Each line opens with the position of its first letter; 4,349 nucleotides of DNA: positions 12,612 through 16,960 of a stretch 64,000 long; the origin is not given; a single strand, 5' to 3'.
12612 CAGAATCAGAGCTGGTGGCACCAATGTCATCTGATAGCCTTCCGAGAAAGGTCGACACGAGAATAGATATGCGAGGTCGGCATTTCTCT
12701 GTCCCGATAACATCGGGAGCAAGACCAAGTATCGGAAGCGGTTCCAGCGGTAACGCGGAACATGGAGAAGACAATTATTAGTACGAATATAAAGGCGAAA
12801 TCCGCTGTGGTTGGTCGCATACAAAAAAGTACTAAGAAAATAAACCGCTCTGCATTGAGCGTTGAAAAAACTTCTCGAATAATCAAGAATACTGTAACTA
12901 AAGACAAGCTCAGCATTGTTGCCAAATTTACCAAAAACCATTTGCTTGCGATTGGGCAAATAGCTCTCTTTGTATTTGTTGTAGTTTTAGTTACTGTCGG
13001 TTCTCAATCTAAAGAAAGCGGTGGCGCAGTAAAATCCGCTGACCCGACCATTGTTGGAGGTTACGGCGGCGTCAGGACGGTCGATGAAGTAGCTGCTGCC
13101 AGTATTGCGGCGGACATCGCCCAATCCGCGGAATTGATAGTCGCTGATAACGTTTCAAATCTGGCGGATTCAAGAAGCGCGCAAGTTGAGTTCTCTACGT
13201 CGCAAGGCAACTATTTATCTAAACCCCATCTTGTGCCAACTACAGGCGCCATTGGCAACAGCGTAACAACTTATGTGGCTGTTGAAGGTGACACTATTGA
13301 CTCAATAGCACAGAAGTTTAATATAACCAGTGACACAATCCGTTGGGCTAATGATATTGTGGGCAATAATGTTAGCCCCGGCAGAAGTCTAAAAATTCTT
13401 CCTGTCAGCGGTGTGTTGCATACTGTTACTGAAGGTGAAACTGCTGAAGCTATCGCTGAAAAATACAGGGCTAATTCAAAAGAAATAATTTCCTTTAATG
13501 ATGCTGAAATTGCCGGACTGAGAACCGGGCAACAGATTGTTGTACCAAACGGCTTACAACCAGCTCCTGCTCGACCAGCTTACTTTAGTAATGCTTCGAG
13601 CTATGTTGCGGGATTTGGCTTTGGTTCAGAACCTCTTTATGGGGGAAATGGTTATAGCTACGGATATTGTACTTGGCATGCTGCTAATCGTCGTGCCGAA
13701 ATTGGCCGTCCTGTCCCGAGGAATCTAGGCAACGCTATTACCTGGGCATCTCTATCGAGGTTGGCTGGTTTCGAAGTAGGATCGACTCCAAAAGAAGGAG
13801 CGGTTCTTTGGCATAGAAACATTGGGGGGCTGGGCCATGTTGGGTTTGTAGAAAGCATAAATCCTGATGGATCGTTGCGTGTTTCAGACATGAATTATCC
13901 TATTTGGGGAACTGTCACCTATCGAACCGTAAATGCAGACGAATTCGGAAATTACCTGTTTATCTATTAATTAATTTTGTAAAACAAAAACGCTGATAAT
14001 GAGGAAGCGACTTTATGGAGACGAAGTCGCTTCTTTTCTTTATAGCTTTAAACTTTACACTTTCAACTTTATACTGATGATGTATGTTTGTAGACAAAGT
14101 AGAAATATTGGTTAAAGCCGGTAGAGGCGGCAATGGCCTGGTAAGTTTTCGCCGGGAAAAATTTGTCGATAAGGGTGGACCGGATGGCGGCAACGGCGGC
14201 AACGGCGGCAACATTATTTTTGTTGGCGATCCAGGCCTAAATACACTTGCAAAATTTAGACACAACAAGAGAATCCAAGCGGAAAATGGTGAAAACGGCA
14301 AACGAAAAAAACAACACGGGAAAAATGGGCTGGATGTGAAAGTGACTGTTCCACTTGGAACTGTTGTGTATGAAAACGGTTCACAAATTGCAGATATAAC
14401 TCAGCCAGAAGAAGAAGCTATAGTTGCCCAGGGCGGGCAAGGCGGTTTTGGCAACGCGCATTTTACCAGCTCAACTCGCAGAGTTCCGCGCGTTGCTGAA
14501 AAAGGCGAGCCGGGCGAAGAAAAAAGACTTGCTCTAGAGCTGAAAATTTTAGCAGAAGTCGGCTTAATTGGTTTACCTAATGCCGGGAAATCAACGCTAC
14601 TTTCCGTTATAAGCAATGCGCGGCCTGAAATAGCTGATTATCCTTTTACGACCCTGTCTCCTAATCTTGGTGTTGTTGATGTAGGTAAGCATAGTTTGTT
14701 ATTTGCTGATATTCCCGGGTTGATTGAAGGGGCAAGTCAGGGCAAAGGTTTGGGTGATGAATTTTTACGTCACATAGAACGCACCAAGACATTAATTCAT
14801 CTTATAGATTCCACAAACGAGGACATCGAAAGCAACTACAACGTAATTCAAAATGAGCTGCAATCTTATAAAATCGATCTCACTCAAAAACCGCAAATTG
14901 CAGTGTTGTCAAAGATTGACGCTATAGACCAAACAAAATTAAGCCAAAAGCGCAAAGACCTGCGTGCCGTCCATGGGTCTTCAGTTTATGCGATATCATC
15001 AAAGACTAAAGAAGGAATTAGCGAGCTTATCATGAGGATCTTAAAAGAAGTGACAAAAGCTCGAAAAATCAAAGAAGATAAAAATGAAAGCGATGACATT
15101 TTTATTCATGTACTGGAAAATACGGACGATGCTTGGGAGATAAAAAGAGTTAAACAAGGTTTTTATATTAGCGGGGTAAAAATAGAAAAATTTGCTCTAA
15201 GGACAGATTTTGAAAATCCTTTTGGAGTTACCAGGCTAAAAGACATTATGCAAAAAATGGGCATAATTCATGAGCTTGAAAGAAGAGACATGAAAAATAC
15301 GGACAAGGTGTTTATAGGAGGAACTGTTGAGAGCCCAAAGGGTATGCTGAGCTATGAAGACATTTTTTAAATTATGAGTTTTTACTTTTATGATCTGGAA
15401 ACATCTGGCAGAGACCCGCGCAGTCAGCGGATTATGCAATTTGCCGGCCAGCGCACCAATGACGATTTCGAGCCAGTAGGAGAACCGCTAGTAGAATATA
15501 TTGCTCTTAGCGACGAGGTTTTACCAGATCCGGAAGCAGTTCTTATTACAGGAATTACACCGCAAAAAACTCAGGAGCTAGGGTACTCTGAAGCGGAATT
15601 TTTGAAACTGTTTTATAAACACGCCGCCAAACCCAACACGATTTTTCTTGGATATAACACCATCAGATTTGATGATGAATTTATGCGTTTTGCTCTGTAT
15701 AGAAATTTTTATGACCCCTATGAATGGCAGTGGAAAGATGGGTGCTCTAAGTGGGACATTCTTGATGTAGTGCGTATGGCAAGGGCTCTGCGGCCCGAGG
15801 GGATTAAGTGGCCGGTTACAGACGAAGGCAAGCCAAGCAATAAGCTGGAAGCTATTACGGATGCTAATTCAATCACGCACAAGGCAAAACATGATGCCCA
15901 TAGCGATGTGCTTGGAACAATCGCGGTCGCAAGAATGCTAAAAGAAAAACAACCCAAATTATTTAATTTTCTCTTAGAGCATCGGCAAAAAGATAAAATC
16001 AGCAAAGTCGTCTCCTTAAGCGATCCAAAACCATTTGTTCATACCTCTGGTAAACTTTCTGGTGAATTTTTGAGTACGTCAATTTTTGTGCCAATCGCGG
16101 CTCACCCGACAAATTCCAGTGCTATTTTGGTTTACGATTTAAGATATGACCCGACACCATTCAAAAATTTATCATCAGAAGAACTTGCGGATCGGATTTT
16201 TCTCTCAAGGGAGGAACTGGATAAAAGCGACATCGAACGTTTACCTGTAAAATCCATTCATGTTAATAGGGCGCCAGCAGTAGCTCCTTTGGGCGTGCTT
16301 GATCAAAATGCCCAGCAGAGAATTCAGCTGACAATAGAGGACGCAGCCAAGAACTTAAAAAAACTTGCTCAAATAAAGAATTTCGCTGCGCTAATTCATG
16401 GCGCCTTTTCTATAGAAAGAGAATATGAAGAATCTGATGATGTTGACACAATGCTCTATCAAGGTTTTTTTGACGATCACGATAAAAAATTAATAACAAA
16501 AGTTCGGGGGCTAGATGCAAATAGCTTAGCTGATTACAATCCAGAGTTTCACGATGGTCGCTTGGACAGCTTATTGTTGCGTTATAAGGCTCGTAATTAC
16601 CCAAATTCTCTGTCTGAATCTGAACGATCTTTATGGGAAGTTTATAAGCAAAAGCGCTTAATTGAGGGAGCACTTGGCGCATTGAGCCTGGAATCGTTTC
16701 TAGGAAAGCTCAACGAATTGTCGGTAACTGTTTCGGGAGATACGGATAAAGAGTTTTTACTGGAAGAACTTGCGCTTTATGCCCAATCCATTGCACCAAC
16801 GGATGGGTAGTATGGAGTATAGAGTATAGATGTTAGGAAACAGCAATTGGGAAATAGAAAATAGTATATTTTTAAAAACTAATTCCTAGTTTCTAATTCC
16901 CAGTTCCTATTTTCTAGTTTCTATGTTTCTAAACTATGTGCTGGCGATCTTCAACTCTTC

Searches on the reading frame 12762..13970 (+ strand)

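Call 33: search_protein_families(library=pfam, proteins=[window:12762-13970:+], max_evalue=0.01)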
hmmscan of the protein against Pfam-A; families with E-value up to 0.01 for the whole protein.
window:12762-13970:+ (402 aa): 4 families
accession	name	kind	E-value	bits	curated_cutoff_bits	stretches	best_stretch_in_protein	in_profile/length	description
PF01476.26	LysM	-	3.4e-17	62.5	20.9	2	171-212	1-42/43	LysM domain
PF05257.22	CHAP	-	6.6e-17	62.2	26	1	295-378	3-81/81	CHAP domain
PF23473.1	LysM3_LYK4_5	-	1.4e-08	35.1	29.3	1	170-204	4-38/48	LYK4/5 LysM3 domain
PF23446.1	LysM1_NFP_LYK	-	0.0013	20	36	0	170-211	7-52/60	NFP/LYK LysM1 domain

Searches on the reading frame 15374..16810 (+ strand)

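Call 33: search_protein_families(library=pfam, proteins=[window:15374-16810:+], max_evalue=0.01)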
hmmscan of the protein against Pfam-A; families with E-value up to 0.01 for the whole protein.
window:15374-16810:+ (478 aa): 2 families
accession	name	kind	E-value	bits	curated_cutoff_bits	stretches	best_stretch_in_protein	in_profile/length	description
PF08411.15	Exonuc_X-T_C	-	4.8e-77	259.1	27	1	204-471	1-268/269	Exonuclease C-terminal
PF00929.31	RNase_T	-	6e-17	63.1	24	1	5-185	2-163/164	Exonuclease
